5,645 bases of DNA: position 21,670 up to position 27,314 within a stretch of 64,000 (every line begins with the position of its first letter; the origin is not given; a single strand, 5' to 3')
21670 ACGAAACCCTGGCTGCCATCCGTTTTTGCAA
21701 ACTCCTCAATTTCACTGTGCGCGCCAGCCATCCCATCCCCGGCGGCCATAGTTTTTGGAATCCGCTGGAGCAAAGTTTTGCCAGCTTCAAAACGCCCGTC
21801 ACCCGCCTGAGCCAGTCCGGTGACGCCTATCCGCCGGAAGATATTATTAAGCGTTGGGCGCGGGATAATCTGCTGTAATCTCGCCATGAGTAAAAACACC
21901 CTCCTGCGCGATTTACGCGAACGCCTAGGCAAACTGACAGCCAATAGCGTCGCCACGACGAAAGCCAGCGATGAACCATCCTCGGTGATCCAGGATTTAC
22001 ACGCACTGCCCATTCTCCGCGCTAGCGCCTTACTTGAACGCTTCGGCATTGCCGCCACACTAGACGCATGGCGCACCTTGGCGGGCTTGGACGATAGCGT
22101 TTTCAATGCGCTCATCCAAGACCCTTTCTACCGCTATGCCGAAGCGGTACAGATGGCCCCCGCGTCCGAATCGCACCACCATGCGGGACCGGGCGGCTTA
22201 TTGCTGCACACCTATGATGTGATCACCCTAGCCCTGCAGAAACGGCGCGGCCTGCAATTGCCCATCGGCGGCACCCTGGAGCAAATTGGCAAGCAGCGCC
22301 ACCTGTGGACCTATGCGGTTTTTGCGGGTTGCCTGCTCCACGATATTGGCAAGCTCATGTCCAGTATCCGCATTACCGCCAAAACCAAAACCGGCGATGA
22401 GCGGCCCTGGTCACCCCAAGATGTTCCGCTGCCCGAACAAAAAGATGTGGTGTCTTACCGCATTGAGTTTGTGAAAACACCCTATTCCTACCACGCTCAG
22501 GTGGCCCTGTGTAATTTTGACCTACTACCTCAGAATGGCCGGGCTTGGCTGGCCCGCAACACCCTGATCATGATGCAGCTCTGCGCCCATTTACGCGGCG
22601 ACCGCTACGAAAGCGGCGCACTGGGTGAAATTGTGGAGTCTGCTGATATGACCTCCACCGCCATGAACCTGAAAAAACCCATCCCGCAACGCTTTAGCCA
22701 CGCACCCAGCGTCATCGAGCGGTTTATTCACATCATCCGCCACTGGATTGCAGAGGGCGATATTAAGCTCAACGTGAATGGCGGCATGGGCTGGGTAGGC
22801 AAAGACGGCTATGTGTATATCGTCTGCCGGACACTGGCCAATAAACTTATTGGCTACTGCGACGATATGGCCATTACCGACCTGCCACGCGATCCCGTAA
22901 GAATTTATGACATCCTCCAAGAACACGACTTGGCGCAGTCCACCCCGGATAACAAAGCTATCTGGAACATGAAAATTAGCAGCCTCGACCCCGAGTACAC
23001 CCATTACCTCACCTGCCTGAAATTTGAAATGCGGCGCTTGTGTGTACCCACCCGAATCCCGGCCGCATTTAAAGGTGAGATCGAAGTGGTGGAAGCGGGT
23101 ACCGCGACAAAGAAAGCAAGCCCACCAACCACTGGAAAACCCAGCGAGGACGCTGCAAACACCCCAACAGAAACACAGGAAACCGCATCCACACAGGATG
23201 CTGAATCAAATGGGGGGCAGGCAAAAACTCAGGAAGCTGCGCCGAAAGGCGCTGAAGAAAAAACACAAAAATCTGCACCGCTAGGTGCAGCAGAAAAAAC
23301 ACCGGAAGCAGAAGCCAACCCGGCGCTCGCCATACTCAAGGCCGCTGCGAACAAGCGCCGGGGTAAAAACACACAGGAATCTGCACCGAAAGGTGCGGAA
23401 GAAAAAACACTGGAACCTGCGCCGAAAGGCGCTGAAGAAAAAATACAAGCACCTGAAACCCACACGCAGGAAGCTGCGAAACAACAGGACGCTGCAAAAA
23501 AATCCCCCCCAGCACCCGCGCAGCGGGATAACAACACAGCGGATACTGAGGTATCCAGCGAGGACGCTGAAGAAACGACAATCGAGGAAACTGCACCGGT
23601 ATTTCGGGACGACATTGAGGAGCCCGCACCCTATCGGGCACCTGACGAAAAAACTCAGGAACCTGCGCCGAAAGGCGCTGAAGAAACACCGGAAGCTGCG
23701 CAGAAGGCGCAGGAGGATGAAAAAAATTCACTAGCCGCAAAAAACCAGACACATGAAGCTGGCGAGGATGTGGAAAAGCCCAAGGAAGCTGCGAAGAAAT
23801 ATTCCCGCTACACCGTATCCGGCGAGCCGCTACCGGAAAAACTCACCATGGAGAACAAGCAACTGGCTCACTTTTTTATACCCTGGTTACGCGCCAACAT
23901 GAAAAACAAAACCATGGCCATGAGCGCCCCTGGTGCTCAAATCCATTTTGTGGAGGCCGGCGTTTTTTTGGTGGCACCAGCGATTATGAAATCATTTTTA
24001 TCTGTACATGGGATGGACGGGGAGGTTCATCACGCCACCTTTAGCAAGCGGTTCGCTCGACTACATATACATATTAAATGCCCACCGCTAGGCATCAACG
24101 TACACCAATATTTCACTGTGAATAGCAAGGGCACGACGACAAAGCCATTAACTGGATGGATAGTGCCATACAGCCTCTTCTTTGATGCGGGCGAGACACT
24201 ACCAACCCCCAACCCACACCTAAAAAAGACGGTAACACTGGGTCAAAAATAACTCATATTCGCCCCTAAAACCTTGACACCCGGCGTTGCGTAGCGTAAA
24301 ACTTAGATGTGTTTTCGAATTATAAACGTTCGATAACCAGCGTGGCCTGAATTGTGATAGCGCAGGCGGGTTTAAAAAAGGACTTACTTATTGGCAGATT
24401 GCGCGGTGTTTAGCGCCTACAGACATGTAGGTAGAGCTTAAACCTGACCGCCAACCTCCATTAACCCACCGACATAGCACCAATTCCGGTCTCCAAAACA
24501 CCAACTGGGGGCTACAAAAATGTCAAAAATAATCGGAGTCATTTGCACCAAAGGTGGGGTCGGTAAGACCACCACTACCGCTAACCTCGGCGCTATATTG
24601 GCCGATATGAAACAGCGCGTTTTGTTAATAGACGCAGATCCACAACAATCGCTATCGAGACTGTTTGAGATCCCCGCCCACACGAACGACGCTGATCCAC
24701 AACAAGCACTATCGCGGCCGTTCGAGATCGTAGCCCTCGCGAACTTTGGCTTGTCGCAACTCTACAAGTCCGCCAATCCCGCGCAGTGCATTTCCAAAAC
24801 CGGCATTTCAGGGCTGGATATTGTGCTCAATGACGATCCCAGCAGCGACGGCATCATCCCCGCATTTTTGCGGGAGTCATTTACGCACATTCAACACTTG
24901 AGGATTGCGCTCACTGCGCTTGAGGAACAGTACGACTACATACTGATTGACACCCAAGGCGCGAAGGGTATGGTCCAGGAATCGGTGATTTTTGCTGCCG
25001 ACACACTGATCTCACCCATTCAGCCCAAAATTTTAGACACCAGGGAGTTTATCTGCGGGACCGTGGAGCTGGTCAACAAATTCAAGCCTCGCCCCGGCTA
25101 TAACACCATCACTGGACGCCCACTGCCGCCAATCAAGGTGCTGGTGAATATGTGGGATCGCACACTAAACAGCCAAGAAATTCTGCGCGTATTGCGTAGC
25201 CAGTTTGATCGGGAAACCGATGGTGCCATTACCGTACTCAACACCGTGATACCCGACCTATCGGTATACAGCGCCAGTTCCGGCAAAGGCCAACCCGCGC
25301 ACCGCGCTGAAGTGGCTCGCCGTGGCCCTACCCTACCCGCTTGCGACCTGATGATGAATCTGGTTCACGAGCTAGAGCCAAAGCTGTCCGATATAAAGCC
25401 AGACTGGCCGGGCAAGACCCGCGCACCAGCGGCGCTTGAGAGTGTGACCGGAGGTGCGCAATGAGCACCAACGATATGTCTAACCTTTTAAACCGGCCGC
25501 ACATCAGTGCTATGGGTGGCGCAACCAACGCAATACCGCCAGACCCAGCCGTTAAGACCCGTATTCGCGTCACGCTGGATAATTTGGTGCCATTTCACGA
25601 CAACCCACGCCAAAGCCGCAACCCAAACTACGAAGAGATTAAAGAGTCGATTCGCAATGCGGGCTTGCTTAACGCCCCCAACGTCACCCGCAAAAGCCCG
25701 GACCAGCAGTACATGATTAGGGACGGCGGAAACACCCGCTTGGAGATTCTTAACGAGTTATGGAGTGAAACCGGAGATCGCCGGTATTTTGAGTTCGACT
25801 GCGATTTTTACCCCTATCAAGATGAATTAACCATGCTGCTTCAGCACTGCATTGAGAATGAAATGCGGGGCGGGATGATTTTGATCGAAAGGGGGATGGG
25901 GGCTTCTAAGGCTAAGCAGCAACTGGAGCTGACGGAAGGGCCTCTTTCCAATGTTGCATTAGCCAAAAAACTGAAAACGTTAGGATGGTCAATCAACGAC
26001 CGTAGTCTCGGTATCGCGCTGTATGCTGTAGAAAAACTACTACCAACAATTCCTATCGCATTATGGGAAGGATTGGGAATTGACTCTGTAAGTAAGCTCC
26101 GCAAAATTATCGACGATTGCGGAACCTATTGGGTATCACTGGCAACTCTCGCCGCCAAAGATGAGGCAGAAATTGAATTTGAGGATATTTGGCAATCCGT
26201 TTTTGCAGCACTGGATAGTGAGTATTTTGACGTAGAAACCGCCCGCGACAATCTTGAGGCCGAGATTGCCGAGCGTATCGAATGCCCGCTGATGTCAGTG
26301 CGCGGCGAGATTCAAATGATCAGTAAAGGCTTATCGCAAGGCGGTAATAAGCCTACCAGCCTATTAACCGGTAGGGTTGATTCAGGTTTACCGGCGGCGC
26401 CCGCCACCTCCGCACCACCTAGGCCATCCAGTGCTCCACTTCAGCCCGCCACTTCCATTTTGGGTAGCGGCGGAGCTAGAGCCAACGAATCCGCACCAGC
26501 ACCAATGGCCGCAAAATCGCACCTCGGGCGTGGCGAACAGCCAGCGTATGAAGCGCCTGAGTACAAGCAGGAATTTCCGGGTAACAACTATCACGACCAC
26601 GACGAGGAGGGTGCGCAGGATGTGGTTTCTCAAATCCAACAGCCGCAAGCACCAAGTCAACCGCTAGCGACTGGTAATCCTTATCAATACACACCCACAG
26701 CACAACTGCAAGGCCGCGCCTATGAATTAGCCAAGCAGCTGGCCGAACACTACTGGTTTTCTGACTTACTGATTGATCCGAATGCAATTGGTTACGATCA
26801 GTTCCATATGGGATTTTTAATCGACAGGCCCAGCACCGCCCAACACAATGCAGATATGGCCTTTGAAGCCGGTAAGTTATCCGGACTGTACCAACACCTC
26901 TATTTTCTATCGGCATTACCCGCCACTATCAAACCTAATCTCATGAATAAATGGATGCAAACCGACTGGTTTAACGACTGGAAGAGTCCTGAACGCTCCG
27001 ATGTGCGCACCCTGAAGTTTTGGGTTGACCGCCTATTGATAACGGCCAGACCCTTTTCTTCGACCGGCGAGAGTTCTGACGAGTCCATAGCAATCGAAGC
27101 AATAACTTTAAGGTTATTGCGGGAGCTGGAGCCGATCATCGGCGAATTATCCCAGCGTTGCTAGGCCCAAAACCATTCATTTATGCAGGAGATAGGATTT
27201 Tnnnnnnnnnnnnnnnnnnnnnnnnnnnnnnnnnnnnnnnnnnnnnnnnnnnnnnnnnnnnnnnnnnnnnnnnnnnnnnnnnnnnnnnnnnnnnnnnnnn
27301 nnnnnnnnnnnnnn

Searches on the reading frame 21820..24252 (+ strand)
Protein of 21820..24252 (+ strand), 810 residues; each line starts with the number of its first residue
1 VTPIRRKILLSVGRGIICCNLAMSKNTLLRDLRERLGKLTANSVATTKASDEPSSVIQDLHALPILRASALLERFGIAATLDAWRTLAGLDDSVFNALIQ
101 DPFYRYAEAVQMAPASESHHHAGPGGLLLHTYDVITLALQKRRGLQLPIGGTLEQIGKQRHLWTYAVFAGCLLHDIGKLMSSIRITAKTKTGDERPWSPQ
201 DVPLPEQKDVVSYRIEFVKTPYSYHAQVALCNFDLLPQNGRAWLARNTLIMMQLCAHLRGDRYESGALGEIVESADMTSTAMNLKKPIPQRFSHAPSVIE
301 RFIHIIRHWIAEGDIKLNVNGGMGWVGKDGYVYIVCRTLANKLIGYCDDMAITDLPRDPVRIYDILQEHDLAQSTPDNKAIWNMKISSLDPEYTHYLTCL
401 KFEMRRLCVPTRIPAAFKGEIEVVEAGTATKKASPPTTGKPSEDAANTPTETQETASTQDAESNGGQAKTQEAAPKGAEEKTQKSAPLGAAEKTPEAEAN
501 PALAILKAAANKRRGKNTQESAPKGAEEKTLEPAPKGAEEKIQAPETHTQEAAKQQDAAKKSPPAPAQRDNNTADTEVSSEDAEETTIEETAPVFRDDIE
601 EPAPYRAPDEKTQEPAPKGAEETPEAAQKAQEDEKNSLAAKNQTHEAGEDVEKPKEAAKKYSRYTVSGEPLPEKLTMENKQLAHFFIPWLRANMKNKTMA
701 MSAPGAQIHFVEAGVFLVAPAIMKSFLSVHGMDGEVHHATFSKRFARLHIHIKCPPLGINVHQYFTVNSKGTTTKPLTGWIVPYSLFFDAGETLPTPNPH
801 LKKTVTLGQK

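Call 5: search_protein_families(library=ncbifam, proteins=[window:21820-24252:+], max_evalue=0.01)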
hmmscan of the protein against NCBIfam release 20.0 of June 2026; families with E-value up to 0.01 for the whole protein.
window:21820-24252:+ (810 aa): 2 families
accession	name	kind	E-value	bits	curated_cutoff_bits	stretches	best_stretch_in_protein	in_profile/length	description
NF041494.1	MobH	equivalog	6.8e-79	265.2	200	1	63-402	2-340/340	MobH family relaxase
TIGR03760.1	ICE_TraI_Pfluor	equivalog_domain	8.8e-39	133.4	161.4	1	65-284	6-218/218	integrating conjugative element relaxase, PFGI-1 class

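Call 6: search_protein_families(library=pfam, proteins=[window:21820-24252:+], max_evalue=0.01)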
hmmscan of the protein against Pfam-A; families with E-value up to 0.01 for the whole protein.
window:21820-24252:+ (810 aa): 2 families
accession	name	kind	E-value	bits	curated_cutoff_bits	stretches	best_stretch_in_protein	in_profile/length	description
PF07514.17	TraI_2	-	7.6e-46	157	23.9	1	88-381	27-324/324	Putative helicase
PF07515.17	TraI_2_C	-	4.6e-12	46.5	27.3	1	683-802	3-125/126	Putative conjugal transfer nickase/helicase TraI C-term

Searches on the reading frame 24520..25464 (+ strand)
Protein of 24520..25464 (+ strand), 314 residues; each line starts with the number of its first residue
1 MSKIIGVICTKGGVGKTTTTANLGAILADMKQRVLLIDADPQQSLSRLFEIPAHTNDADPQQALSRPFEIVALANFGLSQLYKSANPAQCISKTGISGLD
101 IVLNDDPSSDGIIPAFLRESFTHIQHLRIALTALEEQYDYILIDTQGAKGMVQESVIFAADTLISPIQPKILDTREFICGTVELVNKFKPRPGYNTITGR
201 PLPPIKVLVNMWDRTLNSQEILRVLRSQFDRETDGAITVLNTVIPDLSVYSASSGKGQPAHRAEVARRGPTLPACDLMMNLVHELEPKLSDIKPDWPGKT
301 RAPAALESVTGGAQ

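Call 5: search_protein_families(library=ncbifam, proteins=[window:24520-25464:+], max_evalue=0.01)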
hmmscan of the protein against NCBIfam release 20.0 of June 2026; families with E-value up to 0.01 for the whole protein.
window:24520-25464:+ (314 aa): 32 families (the best 25 are shown)
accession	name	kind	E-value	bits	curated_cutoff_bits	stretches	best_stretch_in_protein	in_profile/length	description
NF041546.1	ParA_partition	equivalog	2.8e-23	82.5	180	2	4-80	1-68/203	ParA family partition ATPase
TIGR03453.1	partition_RepA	equivalog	1.9e-16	59.9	348.45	1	3-175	105-272/387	plasmid partitioning protein RepA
TIGR01968.1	minD_bact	equivalog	3.5e-13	49.5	212.9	1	3-40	2-39/261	septum site-determining protein MinD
TIGR03371.1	cellulose_yhjQ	equivalog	5.3e-13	49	157.85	1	3-56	2-55/246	cellulose biosynthesis protein BcsQ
TIGR01969.1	minD_arch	subfamily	1.3e-11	44.1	201.75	1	4-40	2-38/251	cell division ATPase MinD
NF010443.0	PRK13869.1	subfamily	2.6e-10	39.7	446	1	3-53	122-172/405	plasmid-partitioning protein RepA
NF010423.0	PRK13849.1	equivalog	7.1e-09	35.4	313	1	3-60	2-59/231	conjugal transfer ATPase VirC1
NF041283.1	PrgP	equivalog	9.1e-09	35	400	1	4-44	4-45/297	ParA superfamily DNA segregation protein PrgP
TIGR00345.1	GET3_arsA_TRC40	subfamily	1.5e-08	34.5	135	1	9-53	3-47/299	TRC40/GET3/ArsA family transport-energizing ATPase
NF047398.1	AAA_KGGVGR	domain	2.5e-08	34.5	90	1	4-40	4-40/190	KGGVGR-motif variant AAA ATPase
TIGR01007.1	eps_fam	subfamily_domain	6.1e-08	32.5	108.05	1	3-157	18-146/204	polysaccharide biosynthesis tyrosine autokinase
NF010259.0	PRK13705.1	equivalog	9.8e-08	31.3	725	1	3-46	107-150/388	plasmid-partitioning protein SopA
NF053622.1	ATPseBagAMYCTU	equivalog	1.4e-07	31.3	400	1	7-55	11-59/325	ATPase BagA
NF041136.1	MrpORP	equivalog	1.2e-06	28.1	450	1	3-60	6-64/365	iron-sulfur cluster carrier protein MrpORP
TIGR02016.1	BchX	equivalog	1.2e-06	28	331.2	1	8-49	5-47/296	chlorophyllide a reductase iron protein subunit X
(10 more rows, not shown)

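Call 6: search_protein_families(library=pfam, proteins=[window:24520-25464:+], max_evalue=0.01)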
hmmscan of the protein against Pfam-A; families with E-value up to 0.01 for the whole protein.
window:24520-25464:+ (314 aa): 9 families
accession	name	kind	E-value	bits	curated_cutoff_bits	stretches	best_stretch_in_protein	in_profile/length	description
PF13614.12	AAA_31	-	2.3e-25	90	27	1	3-173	2-153/177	AAA domain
PF01656.29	CbiA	-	4.6e-18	65.8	25.4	1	7-259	3-124/125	CobQ/CobB/MinD/ParA nucleotide binding domain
PF09140.17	MipZ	-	2.4e-10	40.6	20.7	2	122-173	84-135/262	ATPase MipZ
PF06564.18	CBP_BcsQ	-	6.3e-10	39.4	21.3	1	3-57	2-56/234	Cellulose biosynthesis protein BcsQ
PF02374.21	ArsA_ATPase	-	6.6e-10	39.1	24.3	1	8-65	6-63/305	Anion-transporting ATPase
PF10609.15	ParA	-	9e-09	35.5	27.1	1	2-75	3-75/246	NUBPL iron-transfer P-loop NTPase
PF07015.17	VirC1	-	2e-08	34.3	24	1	4-62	3-61/231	VirC1 protein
PF00142.24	Fer4_NifH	-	1.2e-06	28.7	25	1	8-48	5-45/271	4Fe-4S iron sulfur cluster binding proteins, NifH/frxC family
PF00448.28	SRP54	-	7.2e-05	23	22.7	1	12-40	10-38/196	SRP54-type protein, GTPase domain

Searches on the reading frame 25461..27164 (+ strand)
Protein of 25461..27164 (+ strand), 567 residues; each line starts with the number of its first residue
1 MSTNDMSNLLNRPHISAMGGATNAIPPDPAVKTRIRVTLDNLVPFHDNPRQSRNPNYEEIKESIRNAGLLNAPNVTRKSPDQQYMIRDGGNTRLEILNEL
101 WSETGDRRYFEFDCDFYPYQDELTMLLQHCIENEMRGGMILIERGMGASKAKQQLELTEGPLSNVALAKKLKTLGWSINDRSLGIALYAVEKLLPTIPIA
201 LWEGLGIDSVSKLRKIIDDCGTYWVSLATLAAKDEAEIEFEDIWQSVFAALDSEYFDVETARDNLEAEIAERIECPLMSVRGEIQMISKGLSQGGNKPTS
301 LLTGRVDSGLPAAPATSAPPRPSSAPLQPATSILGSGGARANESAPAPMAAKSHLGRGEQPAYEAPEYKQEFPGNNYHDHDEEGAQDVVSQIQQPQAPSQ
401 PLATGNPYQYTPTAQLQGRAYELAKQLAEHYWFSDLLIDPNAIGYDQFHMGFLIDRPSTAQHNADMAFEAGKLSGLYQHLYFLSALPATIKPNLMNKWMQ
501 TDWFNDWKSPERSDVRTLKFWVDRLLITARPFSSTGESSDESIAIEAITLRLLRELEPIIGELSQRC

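Call 5: search_protein_families(library=ncbifam, proteins=[window:25461-27164:+], max_evalue=0.01)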
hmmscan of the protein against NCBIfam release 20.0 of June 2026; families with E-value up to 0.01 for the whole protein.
window:25461-27164:+ (567 aa): 1 family
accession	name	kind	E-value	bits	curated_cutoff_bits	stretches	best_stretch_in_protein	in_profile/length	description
TIGR03764.1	ICE_PFGI_1_parB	hypoth_equivalog_domain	7.4e-66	222.5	143.75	1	28-274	4-247/260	ParB family protein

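Call 6: search_protein_families(library=pfam, proteins=[window:25461-27164:+], max_evalue=0.01)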
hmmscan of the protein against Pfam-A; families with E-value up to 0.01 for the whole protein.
window:25461-27164:+ (567 aa): 0 families
